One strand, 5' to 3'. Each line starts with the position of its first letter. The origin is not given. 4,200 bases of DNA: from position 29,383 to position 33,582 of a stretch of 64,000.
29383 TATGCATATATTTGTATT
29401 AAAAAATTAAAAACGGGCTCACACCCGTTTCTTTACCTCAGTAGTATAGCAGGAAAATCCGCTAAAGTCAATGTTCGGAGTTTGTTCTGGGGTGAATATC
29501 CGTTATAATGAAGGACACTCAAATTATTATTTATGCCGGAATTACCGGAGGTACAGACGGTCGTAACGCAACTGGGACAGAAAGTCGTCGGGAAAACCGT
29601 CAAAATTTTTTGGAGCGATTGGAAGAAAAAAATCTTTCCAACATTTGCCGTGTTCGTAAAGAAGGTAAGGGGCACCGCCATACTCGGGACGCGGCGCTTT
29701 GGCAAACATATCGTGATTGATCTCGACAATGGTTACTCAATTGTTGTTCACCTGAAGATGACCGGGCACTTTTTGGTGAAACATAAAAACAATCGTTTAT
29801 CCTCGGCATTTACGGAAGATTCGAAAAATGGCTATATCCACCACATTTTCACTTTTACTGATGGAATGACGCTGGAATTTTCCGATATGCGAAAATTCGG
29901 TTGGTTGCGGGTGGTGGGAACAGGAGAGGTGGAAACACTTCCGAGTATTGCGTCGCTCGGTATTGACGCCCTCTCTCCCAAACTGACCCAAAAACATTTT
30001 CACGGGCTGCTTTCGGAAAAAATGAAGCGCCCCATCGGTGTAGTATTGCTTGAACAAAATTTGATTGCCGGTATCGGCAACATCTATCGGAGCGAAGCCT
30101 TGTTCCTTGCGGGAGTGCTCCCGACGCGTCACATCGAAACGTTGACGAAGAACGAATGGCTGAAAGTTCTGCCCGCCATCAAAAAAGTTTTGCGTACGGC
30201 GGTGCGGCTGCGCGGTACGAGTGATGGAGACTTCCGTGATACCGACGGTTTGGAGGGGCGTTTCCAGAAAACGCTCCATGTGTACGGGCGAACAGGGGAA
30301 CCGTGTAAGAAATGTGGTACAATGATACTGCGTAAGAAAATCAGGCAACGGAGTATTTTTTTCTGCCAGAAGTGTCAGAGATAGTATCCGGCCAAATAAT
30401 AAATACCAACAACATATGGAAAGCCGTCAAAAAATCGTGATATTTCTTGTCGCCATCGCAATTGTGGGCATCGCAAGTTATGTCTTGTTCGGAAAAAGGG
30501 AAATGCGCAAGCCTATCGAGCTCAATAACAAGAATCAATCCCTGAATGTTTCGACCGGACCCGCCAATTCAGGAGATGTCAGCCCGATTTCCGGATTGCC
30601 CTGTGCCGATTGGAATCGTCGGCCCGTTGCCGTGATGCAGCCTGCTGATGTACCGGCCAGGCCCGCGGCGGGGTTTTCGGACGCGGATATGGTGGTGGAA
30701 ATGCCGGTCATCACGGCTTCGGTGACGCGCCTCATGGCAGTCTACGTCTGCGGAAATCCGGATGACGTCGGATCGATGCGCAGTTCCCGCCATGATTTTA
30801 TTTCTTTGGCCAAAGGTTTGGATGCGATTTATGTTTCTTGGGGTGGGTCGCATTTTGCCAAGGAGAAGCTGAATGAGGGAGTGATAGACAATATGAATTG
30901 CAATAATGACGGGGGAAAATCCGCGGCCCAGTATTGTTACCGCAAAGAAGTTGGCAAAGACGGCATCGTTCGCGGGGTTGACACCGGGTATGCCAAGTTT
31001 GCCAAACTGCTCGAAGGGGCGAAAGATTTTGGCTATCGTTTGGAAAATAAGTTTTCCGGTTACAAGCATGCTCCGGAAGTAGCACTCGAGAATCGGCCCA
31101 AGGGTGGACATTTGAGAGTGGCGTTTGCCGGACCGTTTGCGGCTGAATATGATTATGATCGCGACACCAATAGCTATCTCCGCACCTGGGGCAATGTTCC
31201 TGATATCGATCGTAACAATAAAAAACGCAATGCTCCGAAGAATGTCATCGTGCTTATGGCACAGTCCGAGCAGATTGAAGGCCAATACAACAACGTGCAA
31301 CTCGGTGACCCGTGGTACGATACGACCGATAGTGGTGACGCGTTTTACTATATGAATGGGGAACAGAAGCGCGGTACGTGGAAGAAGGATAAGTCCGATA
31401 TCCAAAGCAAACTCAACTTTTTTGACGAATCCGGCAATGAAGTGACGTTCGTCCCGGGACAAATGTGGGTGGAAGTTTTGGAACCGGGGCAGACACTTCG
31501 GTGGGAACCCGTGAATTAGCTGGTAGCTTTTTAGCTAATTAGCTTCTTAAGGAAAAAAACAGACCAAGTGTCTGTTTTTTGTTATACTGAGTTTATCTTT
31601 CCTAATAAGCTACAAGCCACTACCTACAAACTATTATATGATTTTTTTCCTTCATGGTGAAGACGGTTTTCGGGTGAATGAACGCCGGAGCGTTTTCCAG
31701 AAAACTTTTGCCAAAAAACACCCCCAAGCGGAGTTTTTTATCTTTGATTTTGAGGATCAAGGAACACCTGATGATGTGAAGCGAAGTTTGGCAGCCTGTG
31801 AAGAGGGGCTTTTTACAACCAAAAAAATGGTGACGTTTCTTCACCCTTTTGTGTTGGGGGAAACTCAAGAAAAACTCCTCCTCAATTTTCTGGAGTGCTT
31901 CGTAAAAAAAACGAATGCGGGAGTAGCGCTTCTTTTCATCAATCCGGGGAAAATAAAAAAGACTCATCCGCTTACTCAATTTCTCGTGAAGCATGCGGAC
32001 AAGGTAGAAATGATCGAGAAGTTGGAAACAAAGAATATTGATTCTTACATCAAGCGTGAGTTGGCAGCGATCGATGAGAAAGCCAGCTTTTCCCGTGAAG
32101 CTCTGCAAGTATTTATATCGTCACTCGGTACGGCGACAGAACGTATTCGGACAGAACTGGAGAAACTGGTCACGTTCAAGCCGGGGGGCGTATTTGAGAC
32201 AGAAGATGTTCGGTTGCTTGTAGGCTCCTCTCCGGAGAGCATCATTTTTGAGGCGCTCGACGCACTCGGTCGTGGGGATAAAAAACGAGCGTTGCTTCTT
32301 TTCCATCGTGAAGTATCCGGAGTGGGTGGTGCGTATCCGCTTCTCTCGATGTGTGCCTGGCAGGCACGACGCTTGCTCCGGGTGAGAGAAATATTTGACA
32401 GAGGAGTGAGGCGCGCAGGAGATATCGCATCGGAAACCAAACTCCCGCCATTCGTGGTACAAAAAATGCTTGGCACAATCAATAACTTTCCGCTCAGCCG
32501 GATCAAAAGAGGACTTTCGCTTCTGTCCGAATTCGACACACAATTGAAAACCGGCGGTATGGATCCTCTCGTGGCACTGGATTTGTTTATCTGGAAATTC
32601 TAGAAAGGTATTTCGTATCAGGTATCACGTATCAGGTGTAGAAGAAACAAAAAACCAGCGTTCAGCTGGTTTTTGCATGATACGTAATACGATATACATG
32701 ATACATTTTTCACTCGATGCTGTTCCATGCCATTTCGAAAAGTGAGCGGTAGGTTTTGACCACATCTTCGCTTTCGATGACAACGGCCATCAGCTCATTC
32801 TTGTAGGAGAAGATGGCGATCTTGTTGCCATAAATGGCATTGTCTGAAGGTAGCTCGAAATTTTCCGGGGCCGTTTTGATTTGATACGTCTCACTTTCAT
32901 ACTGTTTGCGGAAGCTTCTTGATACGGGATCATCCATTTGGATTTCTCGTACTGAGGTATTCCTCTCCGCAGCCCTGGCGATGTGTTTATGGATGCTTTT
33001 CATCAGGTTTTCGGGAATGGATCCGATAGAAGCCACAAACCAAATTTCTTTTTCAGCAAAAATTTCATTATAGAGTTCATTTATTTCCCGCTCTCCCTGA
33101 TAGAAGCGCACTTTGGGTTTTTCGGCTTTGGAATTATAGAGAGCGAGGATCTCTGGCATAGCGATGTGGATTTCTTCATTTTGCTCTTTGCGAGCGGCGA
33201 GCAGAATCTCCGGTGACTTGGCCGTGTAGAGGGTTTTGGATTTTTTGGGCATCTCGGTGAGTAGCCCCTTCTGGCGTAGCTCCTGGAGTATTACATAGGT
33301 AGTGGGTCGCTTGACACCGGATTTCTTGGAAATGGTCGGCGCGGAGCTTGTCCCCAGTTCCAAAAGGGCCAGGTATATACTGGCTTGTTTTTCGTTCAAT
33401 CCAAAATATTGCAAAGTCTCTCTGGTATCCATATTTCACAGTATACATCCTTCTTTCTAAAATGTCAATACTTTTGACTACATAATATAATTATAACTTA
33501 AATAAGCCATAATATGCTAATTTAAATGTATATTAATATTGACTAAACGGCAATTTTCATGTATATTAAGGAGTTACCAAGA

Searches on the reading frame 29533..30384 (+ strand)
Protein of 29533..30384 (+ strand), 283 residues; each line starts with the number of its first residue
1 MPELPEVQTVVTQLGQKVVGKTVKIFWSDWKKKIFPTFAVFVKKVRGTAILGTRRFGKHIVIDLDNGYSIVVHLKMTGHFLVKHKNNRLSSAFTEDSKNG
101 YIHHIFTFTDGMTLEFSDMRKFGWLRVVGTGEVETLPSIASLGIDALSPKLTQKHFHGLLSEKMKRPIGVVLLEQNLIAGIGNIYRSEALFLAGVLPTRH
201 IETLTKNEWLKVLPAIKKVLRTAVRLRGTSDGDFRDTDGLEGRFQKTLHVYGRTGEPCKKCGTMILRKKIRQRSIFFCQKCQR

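Call 13: search_protein_families(library=pfam, proteins=[window:29533-30384:+], max_evalue=0.001)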
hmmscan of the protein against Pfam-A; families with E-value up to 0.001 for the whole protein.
window:29533-30384:+ (283 aa): 3 families
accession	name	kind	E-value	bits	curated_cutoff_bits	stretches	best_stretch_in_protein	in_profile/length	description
PF01149.29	Fapy_DNA_glyco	-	9.1e-26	91.2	25.5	1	1-124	1-116/117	Formamidopyrimidine-DNA glycosylase N-terminal domain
PF06831.19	H2TH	-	8.6e-20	71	34.7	1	142-230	1-88/93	Formamidopyrimidine-DNA glycosylase H2TH domain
PF06827.20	zf-FPG_IleRS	-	1.1e-05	25.5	21.3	1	255-282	1-28/30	Zinc finger found in FPG and IleRS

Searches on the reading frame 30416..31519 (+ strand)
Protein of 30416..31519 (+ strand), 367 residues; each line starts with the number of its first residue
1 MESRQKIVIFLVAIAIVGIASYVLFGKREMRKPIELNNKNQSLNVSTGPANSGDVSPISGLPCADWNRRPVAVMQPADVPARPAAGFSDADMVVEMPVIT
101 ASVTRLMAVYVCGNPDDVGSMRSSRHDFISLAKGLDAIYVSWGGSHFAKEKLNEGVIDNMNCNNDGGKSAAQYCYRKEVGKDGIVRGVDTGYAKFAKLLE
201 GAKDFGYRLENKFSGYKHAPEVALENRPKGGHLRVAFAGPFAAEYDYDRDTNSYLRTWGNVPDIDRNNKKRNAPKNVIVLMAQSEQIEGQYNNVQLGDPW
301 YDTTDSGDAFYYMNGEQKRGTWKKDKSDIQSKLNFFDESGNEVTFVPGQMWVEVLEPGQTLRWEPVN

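Call 13: search_protein_families(library=pfam, proteins=[window:30416-31519:+], max_evalue=0.001)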
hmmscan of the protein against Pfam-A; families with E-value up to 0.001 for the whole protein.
window:30416-31519:+ (367 aa): 2 families
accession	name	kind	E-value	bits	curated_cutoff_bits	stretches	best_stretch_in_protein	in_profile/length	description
PF11258.13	DUF3048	-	1.2e-28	100.5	25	1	67-208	13-148/148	Protein of unknown function (DUF3048) N-terminal domain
PF17479.7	DUF3048_C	-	1.3e-20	74.3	25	1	243-352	11-114/114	Protein of unknown function (DUF3048) C-terminal domain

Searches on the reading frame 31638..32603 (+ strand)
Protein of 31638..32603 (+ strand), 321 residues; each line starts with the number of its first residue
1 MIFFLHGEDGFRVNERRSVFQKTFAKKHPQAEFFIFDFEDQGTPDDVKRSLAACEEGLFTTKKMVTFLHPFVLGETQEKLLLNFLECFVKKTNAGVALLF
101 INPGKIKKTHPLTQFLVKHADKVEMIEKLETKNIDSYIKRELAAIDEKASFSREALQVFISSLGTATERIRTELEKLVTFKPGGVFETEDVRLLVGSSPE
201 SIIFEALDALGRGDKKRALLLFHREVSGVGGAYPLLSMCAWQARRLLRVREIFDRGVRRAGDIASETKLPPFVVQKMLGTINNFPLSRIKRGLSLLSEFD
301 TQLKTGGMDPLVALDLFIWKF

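Call 13: search_protein_families(library=pfam, proteins=[window:31638-32603:+], max_evalue=0.001)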
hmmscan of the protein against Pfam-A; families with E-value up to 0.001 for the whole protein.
window:31638-32603:+ (321 aa): 1 family
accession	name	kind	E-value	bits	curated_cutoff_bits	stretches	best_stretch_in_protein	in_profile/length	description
PF21694.2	DNA_pol3_delta_C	-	5e-18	65.7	27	1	201-321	2-121/121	DNA polymerase III delta subunit, C-terminal domain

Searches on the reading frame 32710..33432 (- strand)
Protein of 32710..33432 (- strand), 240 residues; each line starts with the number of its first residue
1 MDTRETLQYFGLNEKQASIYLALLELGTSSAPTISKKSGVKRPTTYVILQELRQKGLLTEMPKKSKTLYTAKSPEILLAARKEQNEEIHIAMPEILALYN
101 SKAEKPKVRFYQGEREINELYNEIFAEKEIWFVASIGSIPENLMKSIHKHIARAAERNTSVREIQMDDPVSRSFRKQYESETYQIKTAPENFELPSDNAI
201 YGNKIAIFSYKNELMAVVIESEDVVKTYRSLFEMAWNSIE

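Call 13: search_protein_families(library=pfam, proteins=[window:32710-33432:-], max_evalue=0.001)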
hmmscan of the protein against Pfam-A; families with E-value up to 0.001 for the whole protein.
window:32710-33432:- (240 aa): 2 families
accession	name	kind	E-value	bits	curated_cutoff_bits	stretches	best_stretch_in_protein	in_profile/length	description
PF01978.25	TrmB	-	1.8e-15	56.9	25.6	1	7-75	1-68/68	Sugar-specific transcriptional regulator TrmB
PF13730.12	HTH_36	-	0.00011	22.4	25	1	12-58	3-55/55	Helix-turn-helix domain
